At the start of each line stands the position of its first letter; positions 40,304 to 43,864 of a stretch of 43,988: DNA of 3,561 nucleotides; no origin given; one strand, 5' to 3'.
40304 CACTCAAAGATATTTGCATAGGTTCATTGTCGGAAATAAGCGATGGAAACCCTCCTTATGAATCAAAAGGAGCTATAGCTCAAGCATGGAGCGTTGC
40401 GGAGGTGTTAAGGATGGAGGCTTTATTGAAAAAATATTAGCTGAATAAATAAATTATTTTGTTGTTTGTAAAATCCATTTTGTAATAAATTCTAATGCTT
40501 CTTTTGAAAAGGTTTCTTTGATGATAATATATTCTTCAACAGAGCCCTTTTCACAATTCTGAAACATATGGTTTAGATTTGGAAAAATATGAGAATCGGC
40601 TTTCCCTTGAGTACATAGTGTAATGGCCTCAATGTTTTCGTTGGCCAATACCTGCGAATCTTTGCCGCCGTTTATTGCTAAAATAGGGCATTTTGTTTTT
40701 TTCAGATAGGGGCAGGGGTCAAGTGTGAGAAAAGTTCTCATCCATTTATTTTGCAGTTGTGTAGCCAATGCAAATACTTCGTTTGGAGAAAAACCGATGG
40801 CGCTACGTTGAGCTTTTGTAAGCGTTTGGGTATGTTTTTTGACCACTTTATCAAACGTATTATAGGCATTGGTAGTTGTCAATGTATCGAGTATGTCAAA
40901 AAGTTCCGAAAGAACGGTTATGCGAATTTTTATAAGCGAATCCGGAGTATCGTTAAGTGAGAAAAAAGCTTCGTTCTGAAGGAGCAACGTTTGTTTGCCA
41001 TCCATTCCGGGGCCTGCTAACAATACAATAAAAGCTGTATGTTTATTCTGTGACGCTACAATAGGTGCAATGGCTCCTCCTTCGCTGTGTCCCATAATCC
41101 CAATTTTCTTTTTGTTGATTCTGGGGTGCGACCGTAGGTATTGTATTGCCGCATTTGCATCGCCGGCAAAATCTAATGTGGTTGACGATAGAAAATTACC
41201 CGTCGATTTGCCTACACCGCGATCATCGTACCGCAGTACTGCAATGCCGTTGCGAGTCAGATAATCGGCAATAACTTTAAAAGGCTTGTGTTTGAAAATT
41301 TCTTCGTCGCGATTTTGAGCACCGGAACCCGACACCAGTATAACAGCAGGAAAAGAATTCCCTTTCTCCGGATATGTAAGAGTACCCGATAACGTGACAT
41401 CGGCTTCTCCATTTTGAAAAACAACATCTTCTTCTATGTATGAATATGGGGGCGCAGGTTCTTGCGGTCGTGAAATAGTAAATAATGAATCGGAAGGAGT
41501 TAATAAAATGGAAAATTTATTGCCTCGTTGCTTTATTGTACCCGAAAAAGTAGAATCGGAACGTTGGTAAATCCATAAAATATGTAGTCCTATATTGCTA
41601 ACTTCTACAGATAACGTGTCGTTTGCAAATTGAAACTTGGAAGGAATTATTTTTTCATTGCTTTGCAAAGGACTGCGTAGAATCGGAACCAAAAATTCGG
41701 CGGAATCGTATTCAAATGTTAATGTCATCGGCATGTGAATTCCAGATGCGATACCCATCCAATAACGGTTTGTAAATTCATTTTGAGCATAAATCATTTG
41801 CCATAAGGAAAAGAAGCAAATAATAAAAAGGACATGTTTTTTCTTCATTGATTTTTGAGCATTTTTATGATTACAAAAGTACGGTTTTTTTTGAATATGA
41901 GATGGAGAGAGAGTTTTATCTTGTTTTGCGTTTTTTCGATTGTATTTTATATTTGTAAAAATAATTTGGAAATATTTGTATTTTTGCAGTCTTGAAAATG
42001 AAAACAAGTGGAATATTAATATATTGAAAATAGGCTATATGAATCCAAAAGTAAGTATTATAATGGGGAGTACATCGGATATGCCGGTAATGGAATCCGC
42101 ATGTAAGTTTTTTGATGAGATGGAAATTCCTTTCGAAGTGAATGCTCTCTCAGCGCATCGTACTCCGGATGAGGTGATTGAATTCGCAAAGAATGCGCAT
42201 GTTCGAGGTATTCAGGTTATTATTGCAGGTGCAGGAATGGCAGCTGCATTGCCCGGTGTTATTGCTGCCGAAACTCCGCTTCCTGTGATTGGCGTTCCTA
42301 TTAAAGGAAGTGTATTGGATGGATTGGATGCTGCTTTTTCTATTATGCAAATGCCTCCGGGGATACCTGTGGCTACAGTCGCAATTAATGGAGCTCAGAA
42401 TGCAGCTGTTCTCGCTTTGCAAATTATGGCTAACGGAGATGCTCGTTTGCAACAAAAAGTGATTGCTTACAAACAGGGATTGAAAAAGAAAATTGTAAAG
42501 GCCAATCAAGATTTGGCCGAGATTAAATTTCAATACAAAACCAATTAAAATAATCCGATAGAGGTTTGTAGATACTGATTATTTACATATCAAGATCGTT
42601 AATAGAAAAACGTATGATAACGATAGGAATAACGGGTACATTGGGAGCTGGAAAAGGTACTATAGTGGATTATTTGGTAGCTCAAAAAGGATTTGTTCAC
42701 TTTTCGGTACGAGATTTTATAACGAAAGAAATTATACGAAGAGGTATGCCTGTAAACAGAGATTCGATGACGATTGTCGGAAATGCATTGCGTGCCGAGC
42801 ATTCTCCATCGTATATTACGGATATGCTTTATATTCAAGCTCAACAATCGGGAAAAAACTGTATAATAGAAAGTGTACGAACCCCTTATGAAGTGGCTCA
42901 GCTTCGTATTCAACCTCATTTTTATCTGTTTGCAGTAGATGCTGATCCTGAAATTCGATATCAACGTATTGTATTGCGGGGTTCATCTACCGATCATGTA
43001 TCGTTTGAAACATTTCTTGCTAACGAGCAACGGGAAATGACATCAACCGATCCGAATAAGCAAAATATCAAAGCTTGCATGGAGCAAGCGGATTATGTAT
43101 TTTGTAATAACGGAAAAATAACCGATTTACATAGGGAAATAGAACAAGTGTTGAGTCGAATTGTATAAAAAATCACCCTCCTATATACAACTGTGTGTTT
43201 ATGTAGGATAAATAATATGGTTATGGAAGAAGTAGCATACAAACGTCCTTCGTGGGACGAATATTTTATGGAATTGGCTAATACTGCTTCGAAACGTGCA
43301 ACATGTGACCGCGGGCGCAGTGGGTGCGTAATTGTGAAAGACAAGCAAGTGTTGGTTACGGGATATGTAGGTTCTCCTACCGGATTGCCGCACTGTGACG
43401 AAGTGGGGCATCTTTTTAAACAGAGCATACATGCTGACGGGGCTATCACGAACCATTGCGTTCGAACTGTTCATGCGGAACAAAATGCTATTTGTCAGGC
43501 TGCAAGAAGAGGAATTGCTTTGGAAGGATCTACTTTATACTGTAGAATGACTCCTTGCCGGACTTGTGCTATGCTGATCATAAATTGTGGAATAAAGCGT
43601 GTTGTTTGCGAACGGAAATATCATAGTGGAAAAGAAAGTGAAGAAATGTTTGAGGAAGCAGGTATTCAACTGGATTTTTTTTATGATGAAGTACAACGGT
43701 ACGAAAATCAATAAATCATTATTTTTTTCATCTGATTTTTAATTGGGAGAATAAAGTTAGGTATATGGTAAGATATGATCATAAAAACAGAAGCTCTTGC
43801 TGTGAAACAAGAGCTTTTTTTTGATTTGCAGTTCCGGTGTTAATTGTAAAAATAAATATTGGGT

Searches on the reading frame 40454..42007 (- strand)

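Call 46: search_protein_families(library=pfam, max_evalue=0.00001, proteins=[window:40454-42007:-])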
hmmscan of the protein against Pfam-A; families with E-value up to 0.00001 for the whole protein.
window:40454-42007:- (517 aa): 7 families
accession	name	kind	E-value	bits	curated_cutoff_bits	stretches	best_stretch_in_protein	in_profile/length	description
PF12146.15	Hydrolase_4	-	1.6e-13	51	27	1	245-481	22-233/239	Serine aminopeptidase, S33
PF08840.17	BAAT_C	-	9.2e-12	45.9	20.9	1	286-379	8-97/210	BAAT / Acyl-CoA thioester hydrolase C terminal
PF02129.25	Peptidase_S15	-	2.7e-11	44.1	23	1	205-461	4-243/262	X-Pro dipeptidyl-peptidase (S15 family)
PF20434.5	BD-FAE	-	3.7e-10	40.1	26.8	1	214-456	8-206/215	BD-FAE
PF01738.24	DLH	-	1.1e-09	38.7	21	0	273-323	70-120/217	Dienelactone hydrolase family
PF00326.27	Peptidase_S9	-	2.6e-09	37.3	22.6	0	247-332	7-95/213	Prolyl oligopeptidase family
PF00561.26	Abhydrolase_1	-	6.6e-06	26.4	25.8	0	220-351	1-123/245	alpha/beta hydrolase fold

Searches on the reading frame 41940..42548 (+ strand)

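Call 46: search_protein_families(library=pfam, max_evalue=0.00001, proteins=[window:41940-42548:+])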
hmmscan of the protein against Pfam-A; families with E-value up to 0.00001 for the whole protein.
window:41940-42548:+ (202 aa): 1 family
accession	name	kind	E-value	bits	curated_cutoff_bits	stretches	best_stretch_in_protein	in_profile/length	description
PF00731.26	AIRC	-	7.8e-61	204.4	30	1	37-183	1-147/148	AIR carboxylase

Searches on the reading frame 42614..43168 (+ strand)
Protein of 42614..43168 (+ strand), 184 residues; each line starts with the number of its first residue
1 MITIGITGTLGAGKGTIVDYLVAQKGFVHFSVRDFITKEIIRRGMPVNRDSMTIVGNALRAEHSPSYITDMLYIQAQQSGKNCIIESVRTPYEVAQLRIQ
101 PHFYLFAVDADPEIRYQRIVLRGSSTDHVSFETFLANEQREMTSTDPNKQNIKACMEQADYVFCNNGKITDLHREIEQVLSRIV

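Call 46: search_protein_families(library=pfam, max_evalue=0.00001, proteins=[window:42614-43168:+])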
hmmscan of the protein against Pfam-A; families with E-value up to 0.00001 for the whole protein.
window:42614-43168:+ (184 aa): 2 families
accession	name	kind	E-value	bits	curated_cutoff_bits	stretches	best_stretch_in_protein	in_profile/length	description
PF13238.12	AAA_18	-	1.2e-12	48.9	29.4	1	4-130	1-119/128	AAA domain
PF13207.12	AAA_17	-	1.4e-07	32.3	27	1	7-130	1-131/136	AAA domain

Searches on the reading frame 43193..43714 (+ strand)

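Call 46: search_protein_families(library=pfam, max_evalue=0.00001, proteins=[window:43193-43714:+])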
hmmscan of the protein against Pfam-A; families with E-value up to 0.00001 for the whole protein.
window:43193-43714:+ (173 aa): 2 families
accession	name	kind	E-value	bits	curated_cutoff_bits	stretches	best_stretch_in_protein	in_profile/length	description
PF00383.29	dCMP_cyt_deam_1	-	2.3e-27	95.3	25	1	20-139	2-100/102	Cytidine and deoxycytidylate deaminase zinc-binding region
PF14437.12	MafB19-deam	-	4.9e-17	62.6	27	1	20-143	2-103/142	MafB19-like deaminase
